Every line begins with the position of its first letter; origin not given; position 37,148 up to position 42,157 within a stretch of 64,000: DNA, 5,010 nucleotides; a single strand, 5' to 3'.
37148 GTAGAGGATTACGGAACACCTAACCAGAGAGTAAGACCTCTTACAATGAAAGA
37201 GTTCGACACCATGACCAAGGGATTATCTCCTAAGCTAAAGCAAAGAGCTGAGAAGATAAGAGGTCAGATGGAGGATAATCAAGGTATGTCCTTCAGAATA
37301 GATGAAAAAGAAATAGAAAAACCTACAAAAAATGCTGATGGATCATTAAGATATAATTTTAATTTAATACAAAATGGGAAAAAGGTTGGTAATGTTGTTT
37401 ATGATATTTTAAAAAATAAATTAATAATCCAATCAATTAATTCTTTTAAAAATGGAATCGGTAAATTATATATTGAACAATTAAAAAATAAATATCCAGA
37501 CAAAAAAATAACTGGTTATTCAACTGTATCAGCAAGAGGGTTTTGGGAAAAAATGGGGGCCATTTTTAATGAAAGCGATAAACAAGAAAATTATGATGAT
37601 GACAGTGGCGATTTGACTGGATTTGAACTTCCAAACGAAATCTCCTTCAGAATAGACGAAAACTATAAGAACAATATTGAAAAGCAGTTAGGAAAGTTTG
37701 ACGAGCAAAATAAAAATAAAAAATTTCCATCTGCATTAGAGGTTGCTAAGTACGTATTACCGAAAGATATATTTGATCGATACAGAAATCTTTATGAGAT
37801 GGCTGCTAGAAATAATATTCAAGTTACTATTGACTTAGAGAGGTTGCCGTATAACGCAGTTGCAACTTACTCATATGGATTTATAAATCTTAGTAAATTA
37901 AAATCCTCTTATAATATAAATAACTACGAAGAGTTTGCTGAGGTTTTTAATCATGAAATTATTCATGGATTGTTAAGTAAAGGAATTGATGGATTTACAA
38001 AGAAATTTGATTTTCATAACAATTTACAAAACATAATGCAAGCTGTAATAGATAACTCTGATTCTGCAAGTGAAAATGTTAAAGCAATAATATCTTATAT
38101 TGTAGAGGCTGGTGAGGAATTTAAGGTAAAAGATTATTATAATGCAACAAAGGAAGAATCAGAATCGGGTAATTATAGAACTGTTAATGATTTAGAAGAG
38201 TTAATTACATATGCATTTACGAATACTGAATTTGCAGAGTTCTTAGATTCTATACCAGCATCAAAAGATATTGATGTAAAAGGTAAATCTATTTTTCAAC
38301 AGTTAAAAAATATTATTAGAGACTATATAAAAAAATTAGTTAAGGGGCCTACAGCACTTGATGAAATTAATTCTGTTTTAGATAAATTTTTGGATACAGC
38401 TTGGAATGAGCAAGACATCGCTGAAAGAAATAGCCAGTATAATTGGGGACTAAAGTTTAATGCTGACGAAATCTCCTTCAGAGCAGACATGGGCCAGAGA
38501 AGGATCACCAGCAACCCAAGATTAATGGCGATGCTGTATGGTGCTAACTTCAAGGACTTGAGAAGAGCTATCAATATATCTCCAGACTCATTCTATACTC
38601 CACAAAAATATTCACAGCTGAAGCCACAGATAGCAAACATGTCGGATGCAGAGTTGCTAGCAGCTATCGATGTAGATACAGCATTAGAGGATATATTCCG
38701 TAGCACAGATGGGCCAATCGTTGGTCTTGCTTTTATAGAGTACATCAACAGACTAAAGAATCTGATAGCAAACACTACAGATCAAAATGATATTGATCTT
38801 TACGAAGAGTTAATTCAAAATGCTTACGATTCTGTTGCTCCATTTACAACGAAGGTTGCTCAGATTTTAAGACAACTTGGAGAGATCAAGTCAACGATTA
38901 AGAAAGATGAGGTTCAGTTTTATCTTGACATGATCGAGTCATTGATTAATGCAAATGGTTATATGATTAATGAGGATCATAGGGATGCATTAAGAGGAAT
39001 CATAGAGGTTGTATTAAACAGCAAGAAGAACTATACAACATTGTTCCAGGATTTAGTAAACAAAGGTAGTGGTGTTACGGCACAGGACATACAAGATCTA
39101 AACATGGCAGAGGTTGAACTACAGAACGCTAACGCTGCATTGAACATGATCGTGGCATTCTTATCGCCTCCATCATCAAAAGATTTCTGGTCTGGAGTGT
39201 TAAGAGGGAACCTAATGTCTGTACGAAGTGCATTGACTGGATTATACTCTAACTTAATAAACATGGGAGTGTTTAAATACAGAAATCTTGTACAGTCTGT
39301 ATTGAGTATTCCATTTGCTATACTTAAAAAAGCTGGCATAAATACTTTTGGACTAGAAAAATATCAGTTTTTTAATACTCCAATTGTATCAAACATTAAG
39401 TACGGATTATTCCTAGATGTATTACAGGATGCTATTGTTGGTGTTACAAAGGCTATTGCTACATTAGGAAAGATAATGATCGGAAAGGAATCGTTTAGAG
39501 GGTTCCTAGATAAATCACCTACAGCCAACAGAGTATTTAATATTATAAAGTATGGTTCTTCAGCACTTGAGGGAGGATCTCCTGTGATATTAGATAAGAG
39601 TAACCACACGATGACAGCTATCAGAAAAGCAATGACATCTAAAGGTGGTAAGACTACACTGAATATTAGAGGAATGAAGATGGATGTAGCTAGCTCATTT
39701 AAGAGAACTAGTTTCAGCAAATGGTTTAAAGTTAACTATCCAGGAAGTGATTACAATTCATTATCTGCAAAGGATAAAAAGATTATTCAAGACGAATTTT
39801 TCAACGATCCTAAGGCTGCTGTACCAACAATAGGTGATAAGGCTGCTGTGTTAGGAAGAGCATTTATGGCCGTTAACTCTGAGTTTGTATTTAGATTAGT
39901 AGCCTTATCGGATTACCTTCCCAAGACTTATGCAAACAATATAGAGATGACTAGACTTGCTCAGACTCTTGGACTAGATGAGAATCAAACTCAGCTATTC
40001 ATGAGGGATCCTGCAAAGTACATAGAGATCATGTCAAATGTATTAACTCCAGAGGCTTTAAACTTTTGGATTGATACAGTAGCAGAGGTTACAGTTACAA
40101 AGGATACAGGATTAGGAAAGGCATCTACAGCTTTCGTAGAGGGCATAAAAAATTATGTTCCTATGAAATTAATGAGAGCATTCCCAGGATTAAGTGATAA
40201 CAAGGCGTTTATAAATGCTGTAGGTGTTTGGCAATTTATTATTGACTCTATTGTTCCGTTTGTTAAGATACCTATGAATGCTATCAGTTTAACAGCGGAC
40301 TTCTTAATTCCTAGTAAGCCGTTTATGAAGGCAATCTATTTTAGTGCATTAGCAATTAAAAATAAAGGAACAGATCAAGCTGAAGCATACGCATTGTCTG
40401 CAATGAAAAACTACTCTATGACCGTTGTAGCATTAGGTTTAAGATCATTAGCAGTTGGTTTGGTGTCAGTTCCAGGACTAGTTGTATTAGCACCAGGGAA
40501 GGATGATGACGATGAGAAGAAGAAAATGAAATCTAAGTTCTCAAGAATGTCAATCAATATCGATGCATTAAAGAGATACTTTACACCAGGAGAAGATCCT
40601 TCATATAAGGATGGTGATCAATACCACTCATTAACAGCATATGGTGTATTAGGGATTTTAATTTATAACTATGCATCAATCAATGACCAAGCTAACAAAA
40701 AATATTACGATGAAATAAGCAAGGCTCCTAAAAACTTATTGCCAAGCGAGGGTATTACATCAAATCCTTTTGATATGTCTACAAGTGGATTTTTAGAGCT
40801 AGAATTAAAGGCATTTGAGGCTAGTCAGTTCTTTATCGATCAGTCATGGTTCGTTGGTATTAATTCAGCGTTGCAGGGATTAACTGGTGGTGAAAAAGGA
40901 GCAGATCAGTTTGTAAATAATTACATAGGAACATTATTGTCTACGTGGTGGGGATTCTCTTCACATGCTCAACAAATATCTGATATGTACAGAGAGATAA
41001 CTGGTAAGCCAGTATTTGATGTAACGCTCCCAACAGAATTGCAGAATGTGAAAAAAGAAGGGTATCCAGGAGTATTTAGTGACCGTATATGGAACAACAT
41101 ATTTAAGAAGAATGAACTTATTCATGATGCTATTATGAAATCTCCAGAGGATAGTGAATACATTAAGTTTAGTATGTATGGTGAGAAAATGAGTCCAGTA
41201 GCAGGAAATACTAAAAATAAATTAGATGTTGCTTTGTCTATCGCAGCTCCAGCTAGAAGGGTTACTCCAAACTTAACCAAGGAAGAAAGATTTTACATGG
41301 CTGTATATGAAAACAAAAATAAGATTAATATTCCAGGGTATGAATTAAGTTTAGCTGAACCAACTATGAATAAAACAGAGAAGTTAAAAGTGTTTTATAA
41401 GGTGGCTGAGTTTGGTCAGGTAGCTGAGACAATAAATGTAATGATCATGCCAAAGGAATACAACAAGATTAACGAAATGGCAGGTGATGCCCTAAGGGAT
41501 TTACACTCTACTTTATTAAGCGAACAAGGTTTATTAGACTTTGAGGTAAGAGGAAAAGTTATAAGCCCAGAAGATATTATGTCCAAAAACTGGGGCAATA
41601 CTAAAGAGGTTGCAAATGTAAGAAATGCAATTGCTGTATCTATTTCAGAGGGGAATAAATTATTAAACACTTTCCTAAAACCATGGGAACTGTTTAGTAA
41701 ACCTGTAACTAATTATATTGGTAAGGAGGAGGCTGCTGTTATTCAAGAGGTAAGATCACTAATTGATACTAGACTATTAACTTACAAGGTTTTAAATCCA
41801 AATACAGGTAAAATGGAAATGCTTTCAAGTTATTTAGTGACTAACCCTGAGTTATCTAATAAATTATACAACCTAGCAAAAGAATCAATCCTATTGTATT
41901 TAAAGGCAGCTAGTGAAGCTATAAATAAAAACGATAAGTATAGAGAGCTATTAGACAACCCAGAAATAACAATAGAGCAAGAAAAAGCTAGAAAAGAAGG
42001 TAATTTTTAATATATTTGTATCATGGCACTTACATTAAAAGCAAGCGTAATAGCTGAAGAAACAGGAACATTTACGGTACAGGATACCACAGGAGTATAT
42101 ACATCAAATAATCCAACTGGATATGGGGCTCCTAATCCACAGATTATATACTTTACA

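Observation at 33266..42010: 2914-aa giant protein is modular, punctuated by a recurrent ISFR peptide, and carries GNAT-like and HExxH modules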

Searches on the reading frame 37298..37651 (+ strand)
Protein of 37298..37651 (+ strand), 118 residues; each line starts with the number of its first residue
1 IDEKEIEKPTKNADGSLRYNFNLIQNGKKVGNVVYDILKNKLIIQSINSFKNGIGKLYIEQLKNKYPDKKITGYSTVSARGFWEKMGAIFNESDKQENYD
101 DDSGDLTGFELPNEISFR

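Call 25: search_protein_families(library=pfam, proteins=[window:37298-37651:+], max_evalue=5)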
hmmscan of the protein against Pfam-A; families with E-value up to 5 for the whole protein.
window:37298-37651:+ (118 aa): 0 families

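Call 43: search_protein_representatives(protein=window:37298-37651:+)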
Query: 118 residues. Proteins with E-value up to 0.001 (for the whole library): 14; up to 1e-10: 2; up to 1e-30: 0. The best 14 are listed.
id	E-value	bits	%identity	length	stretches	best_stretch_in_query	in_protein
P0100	5.1e-21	91.1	46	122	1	15-111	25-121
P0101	1.5e-11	60.5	30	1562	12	9-79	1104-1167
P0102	1.1e-06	44.9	35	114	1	22-92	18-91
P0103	7.2e-05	39.0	38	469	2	52-93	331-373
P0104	9.6e-05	38.6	38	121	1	16-99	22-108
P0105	1.8e-04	37.7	36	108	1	20-110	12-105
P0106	2.4e-04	37.3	45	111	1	14-101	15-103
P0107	2.7e-04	37.2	41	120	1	20-110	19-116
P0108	2.8e-04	37.1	30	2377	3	17-87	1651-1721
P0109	3.8e-04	36.7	36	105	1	26-92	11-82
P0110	5.1e-04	36.3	52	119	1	48-108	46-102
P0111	6.5e-04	35.9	35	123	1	21-108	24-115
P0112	6.6e-04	35.9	31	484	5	21-87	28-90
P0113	7.1e-04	35.8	42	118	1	20-93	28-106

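Call 44: search_protein_families(library=pfam, proteins=[P0100, P0102, P0103, P0104, P0105, P0106, P0107, P0109, P0110, P0111], max_evalue=0.01)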
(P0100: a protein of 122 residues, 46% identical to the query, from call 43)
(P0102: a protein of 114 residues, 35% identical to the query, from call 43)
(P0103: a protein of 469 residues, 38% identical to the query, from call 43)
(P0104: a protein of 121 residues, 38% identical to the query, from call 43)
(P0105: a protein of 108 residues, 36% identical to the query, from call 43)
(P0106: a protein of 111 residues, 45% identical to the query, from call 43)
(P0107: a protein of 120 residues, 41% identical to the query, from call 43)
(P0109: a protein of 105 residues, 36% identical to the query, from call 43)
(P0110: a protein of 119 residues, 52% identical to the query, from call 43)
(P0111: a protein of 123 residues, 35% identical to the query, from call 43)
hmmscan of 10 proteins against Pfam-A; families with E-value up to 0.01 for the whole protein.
P0100 (122 aa): 0 families

P0102 (114 aa): 0 families

P0103 (469 aa): 5 families
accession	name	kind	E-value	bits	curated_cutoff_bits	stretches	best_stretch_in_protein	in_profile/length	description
PF00583.31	Acetyltransf_1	-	1.1e-12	48.7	20.7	2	163-216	31-87/116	Acetyltransferase (GNAT) family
PF18905.5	DUF5661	-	1.5e-11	44.9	27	1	59-111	9-65/65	Protein of unknown function (DUF5661)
PF13508.13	Acetyltransf_7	-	1.6e-07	32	27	1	172-237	10-80/84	Acetyltransferase (GNAT) domain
PF13673.13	Acetyltransf_10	-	7.4e-05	23.2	23.6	0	169-248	34-116/128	Acetyltransferase (GNAT) domain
PF14542.12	Acetyltransf_CG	-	0.00089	19.8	30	0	179-216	13-52/80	GCN5-related N-acetyl-transferase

P0104 (121 aa): 2 families
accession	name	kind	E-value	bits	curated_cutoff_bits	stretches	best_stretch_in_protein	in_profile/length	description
PF13673.13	Acetyltransf_10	-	0.00044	20.7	23.6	1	25-96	32-106/128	Acetyltransferase (GNAT) domain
PF13508.13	Acetyltransf_7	-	0.0057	17.4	27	1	28-96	7-81/84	Acetyltransferase (GNAT) domain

P0105 (108 aa): 1 family
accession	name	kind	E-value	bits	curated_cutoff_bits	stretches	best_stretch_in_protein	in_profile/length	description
PF13508.13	Acetyltransf_7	-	0.0014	19.4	27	1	12-83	2-81/84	Acetyltransferase (GNAT) domain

P0106 (111 aa): 2 families
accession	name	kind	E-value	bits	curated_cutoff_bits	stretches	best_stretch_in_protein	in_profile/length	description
PF13673.13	Acetyltransf_10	-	1.1e-05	25.8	23.6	1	25-95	36-108/128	Acetyltransferase (GNAT) domain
PF13508.13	Acetyltransf_7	-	0.0025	18.6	27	1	26-93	9-81/84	Acetyltransferase (GNAT) domain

P0107 (120 aa): 2 families
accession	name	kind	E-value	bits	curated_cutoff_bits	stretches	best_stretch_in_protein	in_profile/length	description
PF00583.31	Acetyltransf_1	-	1.1e-05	26.1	20.7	1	20-63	36-82/116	Acetyltransferase (GNAT) family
PF13508.13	Acetyltransf_7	-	0.0037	18.1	27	1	25-88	11-79/84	Acetyltransferase (GNAT) domain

P0109 (105 aa): 3 families
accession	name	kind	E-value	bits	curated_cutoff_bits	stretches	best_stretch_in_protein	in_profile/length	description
PF13673.13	Acetyltransf_10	-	2.8e-05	24.5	23.6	1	11-81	38-110/128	Acetyltransferase (GNAT) domain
PF00583.31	Acetyltransf_1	-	0.00063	20.4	20.7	1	22-78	55-116/116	Acetyltransferase (GNAT) family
PF13508.13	Acetyltransf_7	-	0.0007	20.4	27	1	13-79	12-83/84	Acetyltransferase (GNAT) domain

P0110 (119 aa): 0 families

P0111 (123 aa): 0 families

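Call 46: search_solved_structures(query=A2, max_evalue=1)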
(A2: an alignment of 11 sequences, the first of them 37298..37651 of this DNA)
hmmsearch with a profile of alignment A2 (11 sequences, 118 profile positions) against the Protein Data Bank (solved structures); distinct sequences matched with E-value up to 1: 66 (the best 60 are shown).
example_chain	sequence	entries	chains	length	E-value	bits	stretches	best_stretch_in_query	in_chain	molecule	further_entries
5xxr_A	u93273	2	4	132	7e-07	32.5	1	15-74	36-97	Protein RibT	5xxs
3pp9_A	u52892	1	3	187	4e-06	30.1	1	18-95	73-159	Putative streptothricin acetyltransferase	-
6iuf_A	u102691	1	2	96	0.00012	25.4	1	32-70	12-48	protein-a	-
7wx5_A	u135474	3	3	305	0.00013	25.2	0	19-66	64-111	N-acetyltransferase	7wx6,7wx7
3ld2_A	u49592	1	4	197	0.00019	24.7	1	13-104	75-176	Putative acetyltransferase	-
5jq4_A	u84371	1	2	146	0.0002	24.6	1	22-98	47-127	Acetyltransferase SACOL1063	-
5jph_A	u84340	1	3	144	0.0002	24.6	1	22-98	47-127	Acetyltransferase SACOL1063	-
9mto_A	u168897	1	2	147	0.00038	23.7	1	20-93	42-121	[Ribosomal protein bS18]-alanine N-acetyltransferase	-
6yzz_A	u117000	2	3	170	0.00039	23.7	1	19-104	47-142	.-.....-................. 50 | Acyl-CoA N-acyltransferases (NAT) superfamily protein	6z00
1i21_A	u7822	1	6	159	0.00051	23.3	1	44-93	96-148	GLUCOSAMINE-PHOSPHATE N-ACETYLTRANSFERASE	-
1i12_A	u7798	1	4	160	0.00053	23.2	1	44-93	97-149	GLUCOSAMINE-PHOSPHATE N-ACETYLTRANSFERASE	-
1i1d_A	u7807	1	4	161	0.00054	23.2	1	44-93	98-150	GLUCOSAMINE-PHOSPHATE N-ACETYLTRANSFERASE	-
6wqb_A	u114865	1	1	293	0.00072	22.8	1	24-64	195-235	N-terminal acetyltransferase, GNAT family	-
6wqc_A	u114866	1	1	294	0.00072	22.8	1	24-64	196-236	N-terminal acetyltransferase, GNAT family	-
5icv_A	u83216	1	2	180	0.0016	21.7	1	19-72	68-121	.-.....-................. 60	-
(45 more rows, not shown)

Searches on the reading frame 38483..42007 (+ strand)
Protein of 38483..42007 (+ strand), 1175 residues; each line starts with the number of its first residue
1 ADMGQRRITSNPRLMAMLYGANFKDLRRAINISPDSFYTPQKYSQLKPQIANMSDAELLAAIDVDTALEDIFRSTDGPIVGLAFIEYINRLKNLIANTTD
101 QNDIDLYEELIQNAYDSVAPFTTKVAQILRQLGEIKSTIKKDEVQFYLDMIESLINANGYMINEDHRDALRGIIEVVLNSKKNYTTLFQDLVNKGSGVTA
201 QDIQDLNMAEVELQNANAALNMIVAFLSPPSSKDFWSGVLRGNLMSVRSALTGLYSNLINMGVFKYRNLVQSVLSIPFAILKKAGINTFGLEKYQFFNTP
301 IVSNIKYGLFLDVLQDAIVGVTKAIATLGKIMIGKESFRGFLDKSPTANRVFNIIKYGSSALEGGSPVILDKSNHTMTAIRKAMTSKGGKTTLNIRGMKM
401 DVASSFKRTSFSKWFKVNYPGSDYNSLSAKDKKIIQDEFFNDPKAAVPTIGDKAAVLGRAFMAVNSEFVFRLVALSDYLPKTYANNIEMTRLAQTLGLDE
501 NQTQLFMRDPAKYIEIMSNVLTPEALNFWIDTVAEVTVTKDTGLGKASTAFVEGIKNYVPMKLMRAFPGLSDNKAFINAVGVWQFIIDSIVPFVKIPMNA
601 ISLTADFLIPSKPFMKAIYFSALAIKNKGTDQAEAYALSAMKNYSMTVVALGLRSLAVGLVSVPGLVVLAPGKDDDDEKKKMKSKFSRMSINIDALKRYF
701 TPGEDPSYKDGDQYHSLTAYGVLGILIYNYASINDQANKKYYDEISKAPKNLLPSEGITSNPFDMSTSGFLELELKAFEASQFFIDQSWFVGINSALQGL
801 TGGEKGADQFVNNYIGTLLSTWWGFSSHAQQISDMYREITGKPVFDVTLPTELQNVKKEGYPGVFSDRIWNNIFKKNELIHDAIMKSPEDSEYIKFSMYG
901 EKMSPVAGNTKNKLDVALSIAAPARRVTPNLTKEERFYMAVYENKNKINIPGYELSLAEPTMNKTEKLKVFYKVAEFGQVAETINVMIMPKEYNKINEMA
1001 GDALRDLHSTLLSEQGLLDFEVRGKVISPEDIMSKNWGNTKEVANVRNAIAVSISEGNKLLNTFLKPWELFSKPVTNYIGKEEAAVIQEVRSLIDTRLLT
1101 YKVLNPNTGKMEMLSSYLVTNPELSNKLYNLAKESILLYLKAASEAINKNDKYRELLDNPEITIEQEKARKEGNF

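Call 25: search_protein_families(library=pfam, proteins=[window:38483-42007:+], max_evalue=5)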
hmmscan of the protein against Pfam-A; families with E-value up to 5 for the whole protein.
window:38483-42007:+ (1175 aa): 3 families
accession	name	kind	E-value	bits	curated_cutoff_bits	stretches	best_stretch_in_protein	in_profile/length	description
PF25399.1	DeaD_dimer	-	0.0039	17.6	23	1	132-161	15-44/67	RNA helicase DeaD dimerization domain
PF12896.12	ANAPC4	-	0.04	13.9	23.1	1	87-138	134-185/203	Anaphase-promoting complex, cyclosome, subunit 4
PF08349.16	DUF1722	-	0.068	13.9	22.5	1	88-154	12-81/117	Protein of unknown function (DUF1722)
